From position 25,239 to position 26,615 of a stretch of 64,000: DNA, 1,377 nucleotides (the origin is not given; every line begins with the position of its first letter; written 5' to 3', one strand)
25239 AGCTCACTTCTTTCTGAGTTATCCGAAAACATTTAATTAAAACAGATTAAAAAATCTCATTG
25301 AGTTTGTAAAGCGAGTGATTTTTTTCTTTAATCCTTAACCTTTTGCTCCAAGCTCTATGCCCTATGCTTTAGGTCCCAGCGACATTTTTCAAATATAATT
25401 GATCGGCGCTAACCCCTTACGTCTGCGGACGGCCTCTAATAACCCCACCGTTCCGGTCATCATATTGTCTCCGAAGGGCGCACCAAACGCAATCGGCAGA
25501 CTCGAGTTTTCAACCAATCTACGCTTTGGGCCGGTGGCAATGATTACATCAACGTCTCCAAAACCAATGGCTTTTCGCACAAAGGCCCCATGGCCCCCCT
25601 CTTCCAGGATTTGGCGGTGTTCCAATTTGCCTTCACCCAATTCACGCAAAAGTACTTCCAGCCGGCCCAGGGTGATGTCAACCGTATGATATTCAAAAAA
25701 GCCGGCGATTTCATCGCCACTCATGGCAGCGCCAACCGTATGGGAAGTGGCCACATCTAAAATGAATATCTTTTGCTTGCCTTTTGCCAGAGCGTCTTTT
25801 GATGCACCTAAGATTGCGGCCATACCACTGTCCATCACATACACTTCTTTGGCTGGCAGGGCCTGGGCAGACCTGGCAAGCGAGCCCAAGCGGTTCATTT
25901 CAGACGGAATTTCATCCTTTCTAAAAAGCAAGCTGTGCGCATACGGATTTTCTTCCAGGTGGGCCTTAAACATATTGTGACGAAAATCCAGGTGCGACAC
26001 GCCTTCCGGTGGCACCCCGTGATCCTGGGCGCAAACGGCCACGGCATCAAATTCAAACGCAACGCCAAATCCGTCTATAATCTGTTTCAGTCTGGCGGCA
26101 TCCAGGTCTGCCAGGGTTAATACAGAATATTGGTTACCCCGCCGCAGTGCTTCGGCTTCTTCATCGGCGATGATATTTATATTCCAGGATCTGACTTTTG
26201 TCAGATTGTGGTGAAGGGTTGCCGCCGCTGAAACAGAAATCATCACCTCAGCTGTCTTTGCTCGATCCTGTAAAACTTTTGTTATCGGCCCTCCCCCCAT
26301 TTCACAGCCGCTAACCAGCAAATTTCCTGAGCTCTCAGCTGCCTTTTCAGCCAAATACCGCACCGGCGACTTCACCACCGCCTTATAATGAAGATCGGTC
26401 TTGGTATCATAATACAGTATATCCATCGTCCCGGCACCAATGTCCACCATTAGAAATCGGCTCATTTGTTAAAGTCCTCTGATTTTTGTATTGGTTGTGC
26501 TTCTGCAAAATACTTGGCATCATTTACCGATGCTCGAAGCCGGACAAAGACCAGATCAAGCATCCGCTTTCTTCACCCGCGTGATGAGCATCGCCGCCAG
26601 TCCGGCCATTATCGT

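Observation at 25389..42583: Island combining two non-Pyl MttB methyltransferases with SoxBDAG, but no corrinoid protein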

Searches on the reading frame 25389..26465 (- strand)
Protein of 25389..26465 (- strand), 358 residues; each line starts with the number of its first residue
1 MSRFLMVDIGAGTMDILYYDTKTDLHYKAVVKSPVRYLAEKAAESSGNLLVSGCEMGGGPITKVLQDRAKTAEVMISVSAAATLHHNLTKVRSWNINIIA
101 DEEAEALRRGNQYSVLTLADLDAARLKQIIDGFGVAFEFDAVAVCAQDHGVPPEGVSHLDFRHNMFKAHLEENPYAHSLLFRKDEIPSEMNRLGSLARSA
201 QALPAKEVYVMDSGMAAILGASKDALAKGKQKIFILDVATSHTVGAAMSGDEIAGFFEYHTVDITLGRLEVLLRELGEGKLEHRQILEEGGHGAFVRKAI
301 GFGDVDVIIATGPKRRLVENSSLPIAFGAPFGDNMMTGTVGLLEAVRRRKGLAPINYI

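Call 3: search_protein_families(library=pfam, proteins=[window:25389-26465:-])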
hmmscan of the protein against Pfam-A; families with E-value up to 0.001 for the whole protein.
window:25389-26465:- (358 aa): 1 family
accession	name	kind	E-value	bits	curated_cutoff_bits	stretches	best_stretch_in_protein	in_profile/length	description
PF08735.15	DUF1786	-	1.2e-64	218.5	25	1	56-316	1-251/252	Putative pyruvate format-lyase activating enzyme (DUF1786)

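Call 17: search_protein_families(library=ncbifam, proteins=[window:25389-26465:-])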
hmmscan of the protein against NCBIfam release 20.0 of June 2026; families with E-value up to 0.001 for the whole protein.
window:25389-26465:- (358 aa): 0 families

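Call 62: search_solved_structures(query=window:25389-26465:-, max_evalue=10)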
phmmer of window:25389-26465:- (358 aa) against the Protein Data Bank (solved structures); distinct sequences matched with E-value up to 10: 3.
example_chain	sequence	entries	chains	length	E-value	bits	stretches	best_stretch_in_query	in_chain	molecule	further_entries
8zyu_R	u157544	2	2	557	0.026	17.1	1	252-346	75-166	Soluble cytochrome b562,Neurotensin receptor type 1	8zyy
8zyt_R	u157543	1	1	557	0.026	17.1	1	252-346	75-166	Soluble cytochrome b562,Neurotensin receptor type 1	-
9m0d_R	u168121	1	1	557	0.026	17.1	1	252-346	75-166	Soluble cytochrome b562,Neurotensin receptor type 1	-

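Call 75: find_homologous_proteins(query=window:25389-26465:-)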
Query window:25389-26465:- (358 aa): 2259 proteins with E <= 0.001 among 8000 candidates; the best 120 are listed.
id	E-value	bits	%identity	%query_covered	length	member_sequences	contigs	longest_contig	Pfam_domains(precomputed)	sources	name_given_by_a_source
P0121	1.7e-228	775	99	100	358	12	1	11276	PF08735.16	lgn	-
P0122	3.2e-198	676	86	100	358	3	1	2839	PF08735.16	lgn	-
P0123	3.4e-198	676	86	99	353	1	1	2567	PF08735.16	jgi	jgi:uncharacterized protein (DUF1786 family)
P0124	9.9e-195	664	84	100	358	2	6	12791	PF08735.16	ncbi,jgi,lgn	ncbi:MAG: DUF1786 family protein [Desulfobacterales bacterium]|jgi:uncharacterized protein (DUF1786 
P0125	1.5e-193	661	84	99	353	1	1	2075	PF08735.16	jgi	jgi:uncharacterized protein (DUF1786 family)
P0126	4.5e-193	659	83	100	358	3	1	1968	PF08735.16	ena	-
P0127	1.4e-192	657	82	100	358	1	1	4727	PF08735.16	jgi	jgi:uncharacterized protein (DUF1786 family)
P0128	1.6e-192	657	83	99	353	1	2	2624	PF08735.16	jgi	jgi:uncharacterized protein (DUF1786 family)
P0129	7.5e-192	655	83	99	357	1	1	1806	PF08735.16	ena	-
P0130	4.5e-191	652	82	99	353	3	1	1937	PF08735.16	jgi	jgi:uncharacterized protein (DUF1786 family)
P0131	2.3e-190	650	83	100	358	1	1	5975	PF08735.16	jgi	-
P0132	2.6e-186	637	80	100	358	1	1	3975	PF08735.16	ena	-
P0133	5.8e-183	626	78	100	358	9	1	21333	PF08735.16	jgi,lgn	jgi:uncharacterized protein (DUF1786 family)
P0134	9.1e-183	625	78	100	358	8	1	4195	PF08735.16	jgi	jgi:uncharacterized protein (DUF1786 family)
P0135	1.9e-182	624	76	100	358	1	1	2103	PF08735.16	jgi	-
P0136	2.1e-182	624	76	100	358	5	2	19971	PF08735.16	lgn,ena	-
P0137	1.7e-181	621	78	100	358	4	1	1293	PF08735.16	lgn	-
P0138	4.8e-181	619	78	100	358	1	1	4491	PF08735.16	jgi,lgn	jgi:uncharacterized protein (DUF1786 family)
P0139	3.6e-179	613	77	100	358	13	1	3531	PF08735.16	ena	-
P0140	1.4e-178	611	77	100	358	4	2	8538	PF08735.16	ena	-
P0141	1.6e-177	608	77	100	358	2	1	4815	PF08735.16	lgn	-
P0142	5.2e-177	606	75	100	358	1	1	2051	PF08735.16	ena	-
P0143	1.3e-176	605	75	100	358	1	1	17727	PF08735.16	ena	-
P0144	7.1e-176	602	76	100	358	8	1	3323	PF08735.16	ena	-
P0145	4.3e-175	600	75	99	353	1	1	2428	PF08735.16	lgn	-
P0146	1.6e-174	598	74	100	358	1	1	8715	PF08735.16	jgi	jgi:uncharacterized protein (DUF1786 family)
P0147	2.4e-174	597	75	100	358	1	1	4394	PF08735.16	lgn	-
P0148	5.9e-174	596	75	100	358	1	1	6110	PF08735.16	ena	-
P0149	2.0e-173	594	75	99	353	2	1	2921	PF08735.16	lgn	-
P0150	4.0e-173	593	75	99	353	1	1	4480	PF08735.16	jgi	jgi:uncharacterized protein (DUF1786 family)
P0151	2.1e-172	591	75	99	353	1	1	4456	PF08735.16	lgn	-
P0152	7.8e-172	589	74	100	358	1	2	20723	PF08735.16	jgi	jgi:uncharacterized protein (DUF1786 family)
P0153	2.8e-171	587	75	99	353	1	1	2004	PF08735.16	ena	-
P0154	3.4e-171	587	73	100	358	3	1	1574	PF08735.16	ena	-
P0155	1.7e-170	585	72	100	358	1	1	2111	PF08735.16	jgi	-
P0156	3.5e-170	584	72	100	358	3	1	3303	PF08735.16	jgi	jgi:uncharacterized protein (DUF1786 family)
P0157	5.4e-170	583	75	99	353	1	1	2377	PF08735.16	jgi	jgi:uncharacterized protein (DUF1786 family)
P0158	2.4e-169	581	73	99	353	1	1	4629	PF08735.16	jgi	jgi:uncharacterized protein (DUF1786 family)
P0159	6.1e-169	580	71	100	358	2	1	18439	PF08735.16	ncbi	-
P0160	1.6e-168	578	72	100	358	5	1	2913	PF08735.16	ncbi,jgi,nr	ncbi:MAG: pyruvate formate-lyase activating enzyme [Deltaproteobacteria bacterium]|jgi:uncharacteriz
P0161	3.1e-168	577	70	100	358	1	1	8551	PF08735.16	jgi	-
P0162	7.0e-168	576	72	100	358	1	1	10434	PF08735.16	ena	-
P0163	7.0e-168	576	72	100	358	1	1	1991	PF08735.16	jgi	jgi:uncharacterized protein (DUF1786 family)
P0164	8.7e-168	576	72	100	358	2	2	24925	PF08735.16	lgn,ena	-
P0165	1.5e-167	575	71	100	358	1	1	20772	PF08735.16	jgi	-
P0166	1.6e-167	575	72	100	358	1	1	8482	PF08735.16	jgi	jgi:uncharacterized protein (DUF1786 family)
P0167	3.0e-167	574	71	100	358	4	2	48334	PF08735.16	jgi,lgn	jgi:uncharacterized protein (DUF1786 family)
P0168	3.4e-167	574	72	100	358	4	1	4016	PF08735.16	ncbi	-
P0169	3.9e-167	574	73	100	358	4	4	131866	PF08735.16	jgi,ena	-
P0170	4.7e-167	573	71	100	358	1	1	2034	PF08735.16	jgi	-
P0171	7.7e-167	573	72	100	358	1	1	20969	PF08735.16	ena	-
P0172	1.4e-166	572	71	100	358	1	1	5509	PF08735.16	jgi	jgi:uncharacterized protein (DUF1786 family)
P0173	1.6e-166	572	71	100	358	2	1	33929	PF08735.16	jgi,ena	-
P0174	1.8e-166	572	72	100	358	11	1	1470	PF08735.16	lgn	-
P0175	2.0e-166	571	72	100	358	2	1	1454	PF08735.16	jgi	jgi:uncharacterized protein (DUF1786 family)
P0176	3.0e-166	571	73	100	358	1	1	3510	PF08735.16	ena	-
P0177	3.5e-166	571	72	100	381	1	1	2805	PF08735.16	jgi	jgi:uncharacterized protein (DUF1786 family)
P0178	4.8e-166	570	71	100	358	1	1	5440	PF08735.16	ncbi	-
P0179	4.8e-166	570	71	100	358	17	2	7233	PF08735.16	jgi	jgi:uncharacterized protein (DUF1786 family)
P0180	5.3e-166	570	72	100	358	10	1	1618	PF08735.16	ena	-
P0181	5.6e-166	570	69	100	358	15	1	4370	PF08735.16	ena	-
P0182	6.3e-166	570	74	96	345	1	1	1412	PF08735.16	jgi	jgi:uncharacterized protein (DUF1786 family)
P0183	8.2e-166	569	72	99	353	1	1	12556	PF08735.16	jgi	jgi:uncharacterized protein (DUF1786 family)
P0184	1.2e-165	569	70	100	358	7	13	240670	PF08735.16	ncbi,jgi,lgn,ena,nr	ncbi:pyruvate formate-lyase activating enzyme [Alkalispirochaeta odontotermitis]|nr:pyruvate formate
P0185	1.7e-165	568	72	100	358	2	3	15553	PF08735.16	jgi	-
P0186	1.9e-165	568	72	100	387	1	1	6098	PF08735.16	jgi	jgi:uncharacterized protein (DUF1786 family)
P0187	1.9e-165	568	71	100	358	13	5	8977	PF08735.16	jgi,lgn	-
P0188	2.5e-165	568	72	100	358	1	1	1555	PF08735.16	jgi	-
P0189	2.9e-165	568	71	100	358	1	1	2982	PF08735.16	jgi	jgi:uncharacterized protein (DUF1786 family)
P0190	3.2e-165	567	71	99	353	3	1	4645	PF08735.16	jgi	jgi:uncharacterized protein (DUF1786 family)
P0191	3.8e-165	567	72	100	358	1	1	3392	PF08735.16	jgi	jgi:uncharacterized protein (DUF1786 family)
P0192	3.9e-165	567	71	99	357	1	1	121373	PF08735.16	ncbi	-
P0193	4.3e-165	567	71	100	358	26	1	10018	PF08735.16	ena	-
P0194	4.7e-165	567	72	100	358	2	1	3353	PF08735.16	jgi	-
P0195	6.7e-165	566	70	100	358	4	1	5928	PF08735.16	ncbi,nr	ncbi:MAG: pyruvate formate-lyase activating enzyme [Desulfobacterales bacterium]|nr:pyruvate formate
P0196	7.0e-165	566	72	99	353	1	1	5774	PF08735.16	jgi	jgi:uncharacterized protein (DUF1786 family)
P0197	7.3e-165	566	71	100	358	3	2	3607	PF08735.16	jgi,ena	-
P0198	7.9e-165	566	71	100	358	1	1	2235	PF08735.16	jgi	jgi:uncharacterized protein (DUF1786 family)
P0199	8.5e-165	566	69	100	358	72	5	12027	PF08735.16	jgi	jgi:uncharacterized protein (DUF1786 family)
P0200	1.2e-164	566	70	100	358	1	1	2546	PF08735.16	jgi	jgi:uncharacterized protein (DUF1786 family)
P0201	1.2e-164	566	72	100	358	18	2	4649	PF08735.16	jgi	jgi:uncharacterized protein (DUF1786 family)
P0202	1.5e-164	565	70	100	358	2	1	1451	PF08735.16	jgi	jgi:uncharacterized protein (DUF1786 family)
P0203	1.8e-164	565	70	100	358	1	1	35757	PF08735.16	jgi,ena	-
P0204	1.8e-164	565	71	100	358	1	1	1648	PF08735.16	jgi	-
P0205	1.8e-164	565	70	100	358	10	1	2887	PF08735.16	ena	-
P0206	2.0e-164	565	72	100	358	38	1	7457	PF08735.16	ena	-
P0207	2.1e-164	565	71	100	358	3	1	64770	PF08735.16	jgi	-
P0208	2.6e-164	564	71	100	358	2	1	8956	PF08735.16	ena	-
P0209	2.6e-164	564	70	100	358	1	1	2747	PF08735.16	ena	-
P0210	3.1e-164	564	72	100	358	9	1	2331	PF08735.16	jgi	jgi:uncharacterized protein (DUF1786 family)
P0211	4.1e-164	564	70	100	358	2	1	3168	PF08735.16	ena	-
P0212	4.7e-164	564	72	99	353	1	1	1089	PF08735.16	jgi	-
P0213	5.1e-164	564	69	100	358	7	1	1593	PF08735.16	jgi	-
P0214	5.7e-164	563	71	99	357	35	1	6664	PF08735.16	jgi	-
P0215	6.1e-164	563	71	100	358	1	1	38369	PF08735.16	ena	-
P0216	6.2e-164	563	68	100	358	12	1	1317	PF08735.16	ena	-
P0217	7.3e-164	563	68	100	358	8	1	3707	PF08735.16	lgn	-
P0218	7.7e-164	563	69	100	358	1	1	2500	PF08735.16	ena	-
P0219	8.7e-164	563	71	100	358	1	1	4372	PF08735.16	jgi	jgi:uncharacterized protein (DUF1786 family)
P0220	9.6e-164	563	71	100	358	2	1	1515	PF08735.16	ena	-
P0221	9.8e-164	563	70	100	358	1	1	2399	PF08735.16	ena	-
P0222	1.1e-163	562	68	100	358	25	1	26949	PF08735.16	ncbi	-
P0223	1.1e-163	562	71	99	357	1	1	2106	PF08735.16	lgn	-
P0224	1.3e-163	562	70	100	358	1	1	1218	PF08735.16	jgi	jgi:uncharacterized protein (DUF1786 family)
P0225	1.4e-163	562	71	100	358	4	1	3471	PF08735.16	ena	-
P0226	1.4e-163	562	69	100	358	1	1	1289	PF08735.16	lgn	-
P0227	1.5e-163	562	69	100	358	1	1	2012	PF08735.16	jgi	-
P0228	2.1e-163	561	71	99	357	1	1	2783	PF08735.16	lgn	-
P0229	2.4e-163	561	72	99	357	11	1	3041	PF08735.16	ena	-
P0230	2.9e-163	561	71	98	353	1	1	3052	PF08735.16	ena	-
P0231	2.9e-163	561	69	100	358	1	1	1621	PF08735.16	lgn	-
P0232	3.0e-163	561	68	100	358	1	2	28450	PF08735.16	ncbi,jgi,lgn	ncbi:MAG: DUF1786 family protein [Desulfobacterales bacterium]|jgi:uncharacterized protein (DUF1786 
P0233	3.6e-163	561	69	100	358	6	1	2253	PF08735.16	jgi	jgi:uncharacterized protein (DUF1786 family)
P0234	3.9e-163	561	71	99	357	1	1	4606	PF08735.16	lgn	-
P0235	4.0e-163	561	68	100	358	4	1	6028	PF08735.16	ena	-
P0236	4.0e-163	561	72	100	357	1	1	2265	PF08735.16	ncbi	-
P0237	4.8e-163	560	71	100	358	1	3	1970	PF08735.16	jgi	jgi:uncharacterized protein (DUF1786 family)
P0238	4.8e-163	560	71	100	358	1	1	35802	PF08735.16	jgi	jgi:uncharacterized protein (DUF1786 family)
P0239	5.2e-163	560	71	100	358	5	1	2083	PF08735.16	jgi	-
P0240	5.2e-163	560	71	100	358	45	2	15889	PF08735.16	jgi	-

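Call 84: predict_structure(alignment_id=A1)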
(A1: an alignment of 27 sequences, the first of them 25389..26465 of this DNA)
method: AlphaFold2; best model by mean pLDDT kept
length: 358 residues; sequences in the alignment: 27
mean_pLDDT: 87.3   pTM: 0.87
mean pLDDT of the five models: 87.3, 87.1, 87.0, 85.7, 85.0
residues with pLDDT >= 90: 178; 70-90: 163; 50-70: 13; < 50: 4
segments of 3 or more residues with pLDDT < 50: 331-334
pLDDT, mean of each block of 10 residues (from residue 1): 90 89 89 86 91 71 91 90 81 93 87 81 92 95 87 82 90 92 90 88 95 91 85 87 90 92 89 95 89 91 80 79 81 66 94 82
secondary structure, 60 per line:
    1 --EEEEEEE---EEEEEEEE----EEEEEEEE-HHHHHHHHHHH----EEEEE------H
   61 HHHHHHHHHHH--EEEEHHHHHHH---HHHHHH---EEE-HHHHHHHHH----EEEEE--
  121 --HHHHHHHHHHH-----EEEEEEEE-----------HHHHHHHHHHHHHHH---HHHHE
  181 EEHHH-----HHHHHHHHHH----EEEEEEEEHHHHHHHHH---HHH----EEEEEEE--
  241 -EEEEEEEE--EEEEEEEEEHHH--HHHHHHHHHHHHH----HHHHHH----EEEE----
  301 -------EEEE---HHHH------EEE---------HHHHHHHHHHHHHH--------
elements in order: E3-9 E13-20 E25-32 H34-44 E49-53 H60-71 E74-77 H78-84 H88-93 E97-99 H101-109 E114-118 H123-133 E139-146 H158-172 H176-179 E180-182 H191-200 E205-212 H213-221 E232-238 E242-249 E252-260 H266-278 H283-288 E293-296 E308-311 H315-318 E325-327 H337-350

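Call 86: fold_search(model_id=the predicted structure, library=pdb)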
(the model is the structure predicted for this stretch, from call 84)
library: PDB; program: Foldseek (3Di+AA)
matches with E <= 10: 1590; with E <= 0.001: 126
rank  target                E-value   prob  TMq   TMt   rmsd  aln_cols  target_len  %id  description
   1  4czj_A                6.1e-06  1.00  0.34  0.38  14.4       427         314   11  C. crescentus MreB, double filament, AMPPNP (released 2014-06-11)
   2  8ab4                  6.8e-06  1.00  0.37  0.40  13.6       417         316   12  Crystal structure of MreB from Geobacillus stearothermophilus ATCC7953 in complex with GTP (released 2023-07-12)
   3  8aam                  7.6e-06  1.00  0.36  0.40  13.1       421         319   12  Crystal structure of MreB from Geobacillus stearothermophilus ATCC7953 (released 2023-07-12)
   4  4czj_B                9.0e-06  1.00  0.34  0.38  14.3       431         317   11  C. crescentus MreB, double filament, AMPPNP (released 2014-06-11)
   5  2f9t_A                1.4e-05  1.00  0.28  0.39  12.8       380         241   12  Structure of the type III CoaA from Pseudomonas aeruginosa (released 2006-08-22)
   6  7epq_B                1.7e-05  1.00  0.28  0.32  12.7       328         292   12  Crystal structure of exopolyphosphatase (PPX) from Porphyromonas gingivalis in complex with sulfate and magnesium ions (released 2022-05-11)
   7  7q6i_B                1.8e-05  1.00  0.41  0.39  13.6       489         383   11  Vibrio maritimus FtsA 1-396 ATP and FtsN 1-29, bent tetramers in double filament arrangement (released 2022-09-21)
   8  9h03_A                1.8e-05  0.99  0.24  0.08  20.4       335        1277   16  NMHase, dihydrouridine, 2.1A, CC_mask=0.7859 (released 2025-10-15)
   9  5eou_B                2.0e-05  1.00  0.41  0.42  13.5       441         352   12  Pseudomonas aeruginosa PilM:PilN1-12 bound to ATP (released 2016-04-27)
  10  8azg                  2.1e-05  1.00  0.36  0.39  15.3       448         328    9  Crystal structure of MreB from Geobacillus stearothermophilus ATCC7953 in complex with ATP (released 2023-09-13)
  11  1e4f                  2.2e-05  1.00  0.36  0.34  17.7       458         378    9  FtsA (apo form) from Thermotoga maritima (released 2000-10-18)
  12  7zpu                  2.6e-05  1.00  0.34  0.37  14.7       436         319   10  Crystal structure of MreB from Geobacillus stearothermophilus ATCC7953 in complex with ATP (released 2023-05-10)
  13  3hrg                  2.8e-05  1.00  0.38  0.51  11.4       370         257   10  Crystal structure of Bacteroides thetaiotaomicron BT_3980, protein with actin-like ATPase fold and unknown function (NP_ (released 2009-06-23)
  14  3wt0_D                3.0e-05  1.00  0.38  0.37  16.9       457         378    8  Crystal Structure Analysis of Cell Division Protein (released 2015-04-29)
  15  2yhy                  3.5e-05  1.00  0.32  0.36  15.4       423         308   10  Structure of N-Acetylmannosamine kinase in complex with N- acetylmannosamine and ADP (released 2012-02-29)
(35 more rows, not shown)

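Call 88: find_encoding_contigs(protein=P0121, flank=10000, max_places=3)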
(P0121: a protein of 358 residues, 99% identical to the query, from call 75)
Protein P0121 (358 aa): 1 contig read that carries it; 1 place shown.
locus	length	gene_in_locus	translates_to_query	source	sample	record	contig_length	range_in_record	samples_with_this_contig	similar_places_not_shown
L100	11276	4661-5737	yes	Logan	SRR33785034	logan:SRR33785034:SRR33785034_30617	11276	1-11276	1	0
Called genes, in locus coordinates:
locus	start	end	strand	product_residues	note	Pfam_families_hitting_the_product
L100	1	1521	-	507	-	?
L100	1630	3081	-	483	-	PF06253:MTTB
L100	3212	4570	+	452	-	PF00083:Sugar_tr (faint), PF07690:MFS_1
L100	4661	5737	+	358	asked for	PF08735:DUF1786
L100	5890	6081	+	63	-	-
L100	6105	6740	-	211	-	-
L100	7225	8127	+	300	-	PF02540:NAD_synthase, PF03054:tRNA_Me_trans (weak)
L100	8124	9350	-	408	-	PF00079:Serpin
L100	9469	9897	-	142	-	-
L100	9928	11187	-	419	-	PF06050:HGD-D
